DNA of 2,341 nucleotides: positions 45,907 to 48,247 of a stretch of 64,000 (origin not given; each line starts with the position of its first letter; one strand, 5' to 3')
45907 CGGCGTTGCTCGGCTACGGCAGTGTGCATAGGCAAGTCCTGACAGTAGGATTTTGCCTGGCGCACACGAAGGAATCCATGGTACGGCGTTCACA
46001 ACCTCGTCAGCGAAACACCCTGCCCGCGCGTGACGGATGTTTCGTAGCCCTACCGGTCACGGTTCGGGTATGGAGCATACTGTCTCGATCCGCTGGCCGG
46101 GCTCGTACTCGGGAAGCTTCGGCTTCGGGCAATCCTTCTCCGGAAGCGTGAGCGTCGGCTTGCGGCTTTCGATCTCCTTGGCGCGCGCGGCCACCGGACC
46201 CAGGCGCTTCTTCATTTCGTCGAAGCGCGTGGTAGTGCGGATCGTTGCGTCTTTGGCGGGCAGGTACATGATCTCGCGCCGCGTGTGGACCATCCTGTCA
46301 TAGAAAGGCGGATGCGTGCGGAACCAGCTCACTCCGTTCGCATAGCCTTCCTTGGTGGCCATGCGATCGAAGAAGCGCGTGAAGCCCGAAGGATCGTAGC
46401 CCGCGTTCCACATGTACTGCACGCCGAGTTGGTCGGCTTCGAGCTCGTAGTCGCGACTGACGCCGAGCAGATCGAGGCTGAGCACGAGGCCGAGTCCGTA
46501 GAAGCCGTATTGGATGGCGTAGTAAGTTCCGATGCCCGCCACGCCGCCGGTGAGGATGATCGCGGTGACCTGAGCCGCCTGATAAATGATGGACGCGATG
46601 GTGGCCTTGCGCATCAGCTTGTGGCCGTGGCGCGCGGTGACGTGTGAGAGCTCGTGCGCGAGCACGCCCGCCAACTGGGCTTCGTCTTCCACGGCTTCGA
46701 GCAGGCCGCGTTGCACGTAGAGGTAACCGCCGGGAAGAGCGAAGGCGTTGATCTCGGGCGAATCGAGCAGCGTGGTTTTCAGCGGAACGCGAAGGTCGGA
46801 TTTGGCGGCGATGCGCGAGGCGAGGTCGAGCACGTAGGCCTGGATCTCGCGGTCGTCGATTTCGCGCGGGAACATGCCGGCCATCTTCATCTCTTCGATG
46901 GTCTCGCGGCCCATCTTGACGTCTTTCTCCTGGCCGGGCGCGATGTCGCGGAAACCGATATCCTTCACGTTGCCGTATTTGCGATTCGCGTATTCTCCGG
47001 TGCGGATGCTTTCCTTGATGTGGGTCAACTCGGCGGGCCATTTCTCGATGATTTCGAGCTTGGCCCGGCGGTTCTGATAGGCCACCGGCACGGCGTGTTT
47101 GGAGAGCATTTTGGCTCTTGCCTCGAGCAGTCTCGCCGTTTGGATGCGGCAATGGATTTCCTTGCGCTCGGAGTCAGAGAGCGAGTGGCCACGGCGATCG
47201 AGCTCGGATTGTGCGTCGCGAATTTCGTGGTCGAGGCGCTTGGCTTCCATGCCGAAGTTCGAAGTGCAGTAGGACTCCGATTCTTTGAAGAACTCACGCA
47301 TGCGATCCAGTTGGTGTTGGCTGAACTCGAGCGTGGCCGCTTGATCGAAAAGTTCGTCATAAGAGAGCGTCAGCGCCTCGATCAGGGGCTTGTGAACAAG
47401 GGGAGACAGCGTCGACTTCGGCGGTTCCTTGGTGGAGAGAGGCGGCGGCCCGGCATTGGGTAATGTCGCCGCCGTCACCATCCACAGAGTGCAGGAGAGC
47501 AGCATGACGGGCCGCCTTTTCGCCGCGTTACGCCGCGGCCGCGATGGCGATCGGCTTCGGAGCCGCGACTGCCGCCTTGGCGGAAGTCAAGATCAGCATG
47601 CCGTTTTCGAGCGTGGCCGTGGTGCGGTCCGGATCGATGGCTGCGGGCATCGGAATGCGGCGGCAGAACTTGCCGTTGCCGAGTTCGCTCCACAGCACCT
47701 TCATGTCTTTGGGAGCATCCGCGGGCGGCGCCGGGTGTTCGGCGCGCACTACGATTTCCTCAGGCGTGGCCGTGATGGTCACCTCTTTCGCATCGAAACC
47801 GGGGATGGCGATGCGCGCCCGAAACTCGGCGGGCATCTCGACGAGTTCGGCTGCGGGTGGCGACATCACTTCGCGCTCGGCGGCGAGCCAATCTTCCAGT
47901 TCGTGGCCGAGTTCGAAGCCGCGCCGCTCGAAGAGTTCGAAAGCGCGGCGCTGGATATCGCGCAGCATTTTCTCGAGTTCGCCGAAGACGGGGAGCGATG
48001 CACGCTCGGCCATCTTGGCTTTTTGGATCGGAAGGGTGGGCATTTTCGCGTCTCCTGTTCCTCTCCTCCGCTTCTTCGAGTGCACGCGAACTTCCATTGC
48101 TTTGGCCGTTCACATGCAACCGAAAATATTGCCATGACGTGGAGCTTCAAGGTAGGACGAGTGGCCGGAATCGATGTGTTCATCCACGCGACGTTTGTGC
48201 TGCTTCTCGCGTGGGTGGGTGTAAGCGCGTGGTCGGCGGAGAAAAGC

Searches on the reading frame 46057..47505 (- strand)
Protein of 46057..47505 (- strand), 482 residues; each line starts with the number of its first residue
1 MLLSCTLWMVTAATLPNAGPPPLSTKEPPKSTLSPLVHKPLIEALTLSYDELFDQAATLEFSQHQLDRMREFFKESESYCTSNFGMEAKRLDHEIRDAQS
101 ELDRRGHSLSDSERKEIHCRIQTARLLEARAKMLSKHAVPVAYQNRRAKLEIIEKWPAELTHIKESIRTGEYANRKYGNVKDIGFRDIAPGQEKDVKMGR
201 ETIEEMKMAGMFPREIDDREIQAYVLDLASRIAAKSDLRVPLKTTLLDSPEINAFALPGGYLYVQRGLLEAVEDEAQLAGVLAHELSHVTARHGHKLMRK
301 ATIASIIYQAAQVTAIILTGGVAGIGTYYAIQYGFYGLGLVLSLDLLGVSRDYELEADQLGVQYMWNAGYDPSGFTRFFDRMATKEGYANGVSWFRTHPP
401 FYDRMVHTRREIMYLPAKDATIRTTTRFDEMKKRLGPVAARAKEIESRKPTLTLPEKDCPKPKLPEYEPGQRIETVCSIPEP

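Call 25: find_related_loci(query=window:46057-47505:-, collection=genome_contigs, flank=10000)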
Query window:46057-47505:- (482 aa) in genome_contigs; peptide patterns used: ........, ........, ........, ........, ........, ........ (x = any residue, [..] = any of these).
260 stretches matched a pattern; 11 encode a relative of the query (tblastn E <= 1e-3); 11 distinct loci.
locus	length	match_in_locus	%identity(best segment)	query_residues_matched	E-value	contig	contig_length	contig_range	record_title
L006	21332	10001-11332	61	37-480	3e-178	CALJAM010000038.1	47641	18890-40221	MAG: uncultured Bryobacteraceae bacterium isolate S1_Bin_MAXBIN__189_1 genome assembly, contig: c_000003356087, whole ge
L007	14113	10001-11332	60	37-480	4e-177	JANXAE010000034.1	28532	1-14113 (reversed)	MAG: Bryobacteraceae bacterium isolate SKYB110 NODE_34_length_28532_cov_4.227974, whole genome shotgun sequence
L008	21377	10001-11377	57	27-480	1e-173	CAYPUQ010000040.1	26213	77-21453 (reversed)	MAG TPA_asm: uncultured Solibacteraceae bacterium isolate SRP217488_co1_14 genome assembly, contig: NODE_966_length_2621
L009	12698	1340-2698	58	29-480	6e-169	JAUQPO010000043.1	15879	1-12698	MAG: Acidobacteriota bacterium isolate JZ-1.bins.10.201901 NODE_2980_length_15879_cov_1.856780, whole genome shotgun seq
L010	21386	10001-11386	52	14-478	1e-152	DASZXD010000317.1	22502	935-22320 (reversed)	MAG TPA_asm: Terracidiphilus sp. isolate SMAG_U6174 k141_275370, whole genome shotgun sequence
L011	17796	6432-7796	58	26-480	3e-178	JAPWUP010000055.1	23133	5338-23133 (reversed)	MAG: Bryobacteraceae bacterium isolate RSWS6 scaffold_156_c1, whole genome shotgun sequence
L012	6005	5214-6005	51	10-283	6e-88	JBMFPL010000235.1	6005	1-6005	MAG: Bryobacteraceae bacterium isolate KM4338-62 NODE_6740_length_6005_cov_4.049076, whole genome shotgun sequence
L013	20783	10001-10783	39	173-435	3e-56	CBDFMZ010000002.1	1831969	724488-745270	MAG: Acidobacteriota bacterium isolate a790dd21-ac95-4cf0-92a5-cae9cc75a37e genome assembly, contig: contig_2, whole gen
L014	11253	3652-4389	36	183-435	6e-45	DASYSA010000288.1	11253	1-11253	MAG TPA_asm: Blastocatellia bacterium isolate SMAG_U4525 k141_1344614, whole genome shotgun sequence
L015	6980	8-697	36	193-435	1e-43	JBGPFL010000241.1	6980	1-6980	MAG: Blastocatellia bacterium isolate OBJ_0618_7090110_68 k141_8114352_length_6980_cov_15.1749, whole genome shotgun seq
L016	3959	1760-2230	32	248-412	4e-17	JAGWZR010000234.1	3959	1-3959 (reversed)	MAG: Planctomycetota bacterium isolate REEB58 contig-150_31352, whole genome shotgun sequence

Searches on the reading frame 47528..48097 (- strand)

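Call 58: search_protein_families(library=pfam, proteins=[window:47528-48097:-], max_evalue=0.1)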
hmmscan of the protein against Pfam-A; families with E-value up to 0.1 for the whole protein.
window:47528-48097:- (189 aa): 3 families
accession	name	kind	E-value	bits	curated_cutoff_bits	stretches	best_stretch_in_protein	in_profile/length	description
PF00011.27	HSP20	-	8.4e-15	55.2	20.8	1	86-185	3-99/102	Hsp20/alpha crystallin family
PF11154.13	DUF2934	-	1.1e-11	44.6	22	1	47-78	5-36/37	Protein of unknown function (DUF2934)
PF17886.7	ArsA_HSP20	-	0.0021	18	22.5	1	92-169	4-60/63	HSP20-like domain found in ArsA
